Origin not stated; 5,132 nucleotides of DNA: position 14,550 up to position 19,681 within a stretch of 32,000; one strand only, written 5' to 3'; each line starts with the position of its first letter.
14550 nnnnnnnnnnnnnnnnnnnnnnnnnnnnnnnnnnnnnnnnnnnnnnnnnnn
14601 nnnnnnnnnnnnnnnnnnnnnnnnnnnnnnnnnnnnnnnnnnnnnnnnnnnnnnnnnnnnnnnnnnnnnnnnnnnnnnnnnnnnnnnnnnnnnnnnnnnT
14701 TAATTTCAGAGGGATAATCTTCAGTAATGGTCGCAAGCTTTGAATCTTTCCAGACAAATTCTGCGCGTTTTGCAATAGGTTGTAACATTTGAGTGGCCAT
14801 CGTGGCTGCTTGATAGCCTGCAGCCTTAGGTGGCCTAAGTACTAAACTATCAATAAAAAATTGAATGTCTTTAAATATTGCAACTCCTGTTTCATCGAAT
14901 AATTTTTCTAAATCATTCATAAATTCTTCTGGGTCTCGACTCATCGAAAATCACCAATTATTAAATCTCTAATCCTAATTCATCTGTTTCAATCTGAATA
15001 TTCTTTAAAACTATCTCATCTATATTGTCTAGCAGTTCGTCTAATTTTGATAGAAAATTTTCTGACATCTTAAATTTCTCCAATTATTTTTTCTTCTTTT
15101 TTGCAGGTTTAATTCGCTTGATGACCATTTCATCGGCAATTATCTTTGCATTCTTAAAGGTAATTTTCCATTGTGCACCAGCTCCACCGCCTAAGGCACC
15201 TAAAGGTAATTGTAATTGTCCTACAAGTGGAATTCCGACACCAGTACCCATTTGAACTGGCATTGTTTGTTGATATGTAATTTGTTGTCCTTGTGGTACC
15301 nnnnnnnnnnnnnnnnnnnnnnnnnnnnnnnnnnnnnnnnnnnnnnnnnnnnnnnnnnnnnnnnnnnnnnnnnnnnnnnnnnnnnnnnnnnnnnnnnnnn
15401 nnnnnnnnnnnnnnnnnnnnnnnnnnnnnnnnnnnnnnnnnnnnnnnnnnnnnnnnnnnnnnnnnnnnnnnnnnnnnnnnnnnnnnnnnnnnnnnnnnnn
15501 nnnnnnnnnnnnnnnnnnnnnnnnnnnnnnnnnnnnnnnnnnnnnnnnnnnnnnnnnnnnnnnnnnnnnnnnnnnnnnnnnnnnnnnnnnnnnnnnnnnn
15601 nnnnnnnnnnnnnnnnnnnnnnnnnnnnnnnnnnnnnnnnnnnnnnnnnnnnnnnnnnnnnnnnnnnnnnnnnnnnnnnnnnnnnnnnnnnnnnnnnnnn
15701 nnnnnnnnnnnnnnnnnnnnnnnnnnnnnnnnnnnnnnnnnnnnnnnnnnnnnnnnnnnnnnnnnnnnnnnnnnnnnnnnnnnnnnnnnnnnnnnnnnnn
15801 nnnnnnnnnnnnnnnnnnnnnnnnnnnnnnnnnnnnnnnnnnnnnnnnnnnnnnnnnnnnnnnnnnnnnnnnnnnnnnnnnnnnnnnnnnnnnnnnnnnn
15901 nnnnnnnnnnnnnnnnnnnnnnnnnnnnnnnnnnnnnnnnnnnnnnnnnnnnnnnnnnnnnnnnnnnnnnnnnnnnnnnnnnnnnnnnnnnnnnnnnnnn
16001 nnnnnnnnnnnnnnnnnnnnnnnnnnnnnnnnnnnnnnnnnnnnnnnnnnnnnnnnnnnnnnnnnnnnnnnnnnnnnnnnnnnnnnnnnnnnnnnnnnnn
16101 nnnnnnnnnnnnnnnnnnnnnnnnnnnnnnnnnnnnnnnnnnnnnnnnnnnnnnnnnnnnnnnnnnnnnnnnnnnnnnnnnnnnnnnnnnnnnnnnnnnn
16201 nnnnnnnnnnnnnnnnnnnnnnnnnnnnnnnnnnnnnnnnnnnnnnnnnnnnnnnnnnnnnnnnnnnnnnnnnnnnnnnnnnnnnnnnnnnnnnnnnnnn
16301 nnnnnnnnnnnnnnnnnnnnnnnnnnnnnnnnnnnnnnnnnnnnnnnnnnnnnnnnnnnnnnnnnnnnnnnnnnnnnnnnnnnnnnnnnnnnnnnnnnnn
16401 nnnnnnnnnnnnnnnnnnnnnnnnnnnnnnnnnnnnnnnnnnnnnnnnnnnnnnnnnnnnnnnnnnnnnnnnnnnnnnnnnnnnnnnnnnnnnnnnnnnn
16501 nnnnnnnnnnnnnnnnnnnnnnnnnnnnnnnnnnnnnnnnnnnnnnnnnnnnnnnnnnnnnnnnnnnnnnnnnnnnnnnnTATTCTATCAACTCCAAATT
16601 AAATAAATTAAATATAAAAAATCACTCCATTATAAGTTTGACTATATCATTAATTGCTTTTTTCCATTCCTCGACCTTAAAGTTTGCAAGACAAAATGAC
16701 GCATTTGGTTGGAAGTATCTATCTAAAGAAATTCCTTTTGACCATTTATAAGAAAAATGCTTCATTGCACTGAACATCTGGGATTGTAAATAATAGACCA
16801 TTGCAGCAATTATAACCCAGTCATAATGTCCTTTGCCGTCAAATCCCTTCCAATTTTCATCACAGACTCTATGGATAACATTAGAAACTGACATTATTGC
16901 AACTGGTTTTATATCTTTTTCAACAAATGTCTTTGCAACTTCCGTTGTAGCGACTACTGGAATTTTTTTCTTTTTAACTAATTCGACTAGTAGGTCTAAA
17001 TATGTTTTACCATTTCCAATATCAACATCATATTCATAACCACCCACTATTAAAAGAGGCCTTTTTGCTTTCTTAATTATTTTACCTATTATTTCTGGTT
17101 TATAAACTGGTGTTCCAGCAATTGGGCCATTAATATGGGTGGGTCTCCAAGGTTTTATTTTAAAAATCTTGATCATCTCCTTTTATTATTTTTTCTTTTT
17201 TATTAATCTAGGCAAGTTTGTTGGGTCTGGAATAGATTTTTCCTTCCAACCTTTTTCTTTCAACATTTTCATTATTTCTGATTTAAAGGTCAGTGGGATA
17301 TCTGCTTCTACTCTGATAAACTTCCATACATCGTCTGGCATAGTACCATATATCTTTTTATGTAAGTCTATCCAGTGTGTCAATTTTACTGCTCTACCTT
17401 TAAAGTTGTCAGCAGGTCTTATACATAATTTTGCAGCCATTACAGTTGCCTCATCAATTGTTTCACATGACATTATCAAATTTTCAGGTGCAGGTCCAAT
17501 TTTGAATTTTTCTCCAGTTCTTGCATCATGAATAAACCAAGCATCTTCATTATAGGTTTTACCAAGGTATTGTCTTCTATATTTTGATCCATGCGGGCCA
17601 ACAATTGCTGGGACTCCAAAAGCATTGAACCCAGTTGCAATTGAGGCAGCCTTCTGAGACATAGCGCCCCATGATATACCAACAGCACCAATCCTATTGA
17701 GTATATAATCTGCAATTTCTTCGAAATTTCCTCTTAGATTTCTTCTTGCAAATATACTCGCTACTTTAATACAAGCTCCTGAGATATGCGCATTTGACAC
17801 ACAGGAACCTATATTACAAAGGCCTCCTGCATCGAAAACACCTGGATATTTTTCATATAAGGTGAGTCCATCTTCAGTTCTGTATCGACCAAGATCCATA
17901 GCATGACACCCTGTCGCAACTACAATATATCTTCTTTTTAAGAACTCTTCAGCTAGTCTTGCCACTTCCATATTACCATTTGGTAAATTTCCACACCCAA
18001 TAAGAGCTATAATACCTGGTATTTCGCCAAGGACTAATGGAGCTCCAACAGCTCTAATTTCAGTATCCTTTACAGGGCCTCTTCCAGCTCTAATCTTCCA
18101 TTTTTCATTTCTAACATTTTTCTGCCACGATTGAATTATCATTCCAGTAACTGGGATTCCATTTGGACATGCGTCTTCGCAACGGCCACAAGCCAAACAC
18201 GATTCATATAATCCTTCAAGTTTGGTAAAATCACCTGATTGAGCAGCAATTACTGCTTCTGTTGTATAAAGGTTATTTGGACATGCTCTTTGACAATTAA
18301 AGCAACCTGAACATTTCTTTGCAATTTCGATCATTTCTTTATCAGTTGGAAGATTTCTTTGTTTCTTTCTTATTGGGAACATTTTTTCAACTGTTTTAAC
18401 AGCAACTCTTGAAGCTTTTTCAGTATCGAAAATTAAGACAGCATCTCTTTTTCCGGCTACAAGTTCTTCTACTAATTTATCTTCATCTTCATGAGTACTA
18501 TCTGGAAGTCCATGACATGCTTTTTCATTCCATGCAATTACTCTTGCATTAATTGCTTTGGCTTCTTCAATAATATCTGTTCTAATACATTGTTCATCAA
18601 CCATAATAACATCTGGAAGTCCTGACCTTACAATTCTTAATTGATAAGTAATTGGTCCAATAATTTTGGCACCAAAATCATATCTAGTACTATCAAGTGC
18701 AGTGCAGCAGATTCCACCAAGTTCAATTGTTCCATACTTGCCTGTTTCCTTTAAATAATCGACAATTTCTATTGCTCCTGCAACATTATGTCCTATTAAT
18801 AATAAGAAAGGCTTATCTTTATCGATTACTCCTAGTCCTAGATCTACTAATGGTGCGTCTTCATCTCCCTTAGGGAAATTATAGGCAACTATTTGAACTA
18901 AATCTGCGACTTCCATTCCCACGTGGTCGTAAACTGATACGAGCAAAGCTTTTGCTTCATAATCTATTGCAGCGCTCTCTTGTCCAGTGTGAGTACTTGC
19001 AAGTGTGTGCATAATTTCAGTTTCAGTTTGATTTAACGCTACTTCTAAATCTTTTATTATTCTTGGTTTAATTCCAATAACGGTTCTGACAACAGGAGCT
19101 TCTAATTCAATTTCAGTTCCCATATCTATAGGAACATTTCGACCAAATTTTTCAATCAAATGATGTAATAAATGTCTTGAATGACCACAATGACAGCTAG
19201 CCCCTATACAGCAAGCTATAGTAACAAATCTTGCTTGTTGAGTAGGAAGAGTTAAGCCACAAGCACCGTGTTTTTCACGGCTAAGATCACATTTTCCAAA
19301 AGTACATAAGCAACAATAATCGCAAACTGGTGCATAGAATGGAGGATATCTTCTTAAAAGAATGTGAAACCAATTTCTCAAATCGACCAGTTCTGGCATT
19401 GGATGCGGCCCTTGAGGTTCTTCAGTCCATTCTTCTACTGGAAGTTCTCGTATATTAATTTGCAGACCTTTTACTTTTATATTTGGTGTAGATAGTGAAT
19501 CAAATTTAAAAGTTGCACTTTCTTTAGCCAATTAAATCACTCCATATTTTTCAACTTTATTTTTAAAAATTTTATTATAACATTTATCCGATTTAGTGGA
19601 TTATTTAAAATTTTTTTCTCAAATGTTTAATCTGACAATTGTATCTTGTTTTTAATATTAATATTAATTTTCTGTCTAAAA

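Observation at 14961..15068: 35-aa ORF missing from the track, inside the ACDS operon, repeating the CdhC/CdhD terminal motif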

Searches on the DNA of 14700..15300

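Call 85: search_rna_families(source=window, start=14700, end=15300, threshold=evalue, max_evalue=1)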
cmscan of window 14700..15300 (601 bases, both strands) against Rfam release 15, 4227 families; matches with E-value up to 1: 0.
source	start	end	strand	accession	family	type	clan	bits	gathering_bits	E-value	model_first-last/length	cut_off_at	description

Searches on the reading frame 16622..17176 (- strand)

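Call 7: search_protein_families(library=pfam, proteins=[window:16622-17176:-], max_evalue=0.01)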
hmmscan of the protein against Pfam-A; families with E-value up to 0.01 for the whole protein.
window:16622-17176:- (184 aa): 2 families
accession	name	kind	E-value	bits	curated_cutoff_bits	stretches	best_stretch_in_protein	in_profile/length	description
PF02552.22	CO_dh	-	6.1e-24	85.1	21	1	7-176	5-165/168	CO dehydrogenase beta subunit/acetyl-CoA synthase epsilon subunit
PF00205.28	TPP_enzyme_M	-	0.0055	16.9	30.4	0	32-87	6-55/137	Thiamine pyrophosphate enzyme, central domain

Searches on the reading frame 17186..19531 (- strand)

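Call 7: search_protein_families(library=pfam, proteins=[window:17186-19531:-], max_evalue=0.01)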
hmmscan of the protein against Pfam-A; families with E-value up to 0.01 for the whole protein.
window:17186-19531:- (781 aa): 15 families
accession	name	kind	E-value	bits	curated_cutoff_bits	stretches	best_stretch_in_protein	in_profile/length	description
PF03063.25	Prismane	-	2.4e-62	211.7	27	2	160-668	130-498/513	Prismane/CO dehydrogenase family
PF12838.12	Fer4_7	-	6e-09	36.7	27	1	406-459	1-52/52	4Fe-4S dicluster domain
PF13187.11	Fer4_9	-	1.9e-07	31.4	27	1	406-458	1-50/52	4Fe-4S dicluster domain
PF13237.11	Fer4_10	-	1.8e-06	28.2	25.5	1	400-456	2-53/53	4Fe-4S dicluster domain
PF13183.11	Fer4_8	-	2.1e-06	28.6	27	2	389-421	36-68/68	4Fe-4S dicluster domain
PF13484.11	Fer4_16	-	6e-06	27.4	30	0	389-420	35-66/66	4Fe-4S double cluster binding domain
PF12797.12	Fer4_2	-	7.8e-06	26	24.5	0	443-456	8-21/22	4Fe-4S binding domain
PF13534.11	Fer4_17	-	2.8e-05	25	22.2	2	439-459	40-60/61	4Fe-4S dicluster domain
PF25160.1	LdpA_Fe-S-bd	-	0.00015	21.9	27.6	0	442-458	25-41/49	LdpA Fe-S cluster-binding domain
PF12837.12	Fer4_6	-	0.00029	21.1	25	0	443-459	7-23/24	4Fe-4S binding domain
PF00037.32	Fer4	-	0.00066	19.8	21.1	1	442-459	5-22/24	4Fe-4S binding domain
PF12800.12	Fer4_4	-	0.00068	20.2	24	0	443-458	2-17/17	4Fe-4S binding domain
PF14697.11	Fer4_21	-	0.001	19.6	35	1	405-456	6-52/59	4Fe-4S dicluster domain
PF17179.9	Fer4_22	-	0.0015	19.8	27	0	442-459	78-95/95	4Fe-4S dicluster domain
PF24887.1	EGF_STAB1-2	-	0.0085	16.9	27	1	66-91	7-32/50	Stabilin-1/2, EGF-like domain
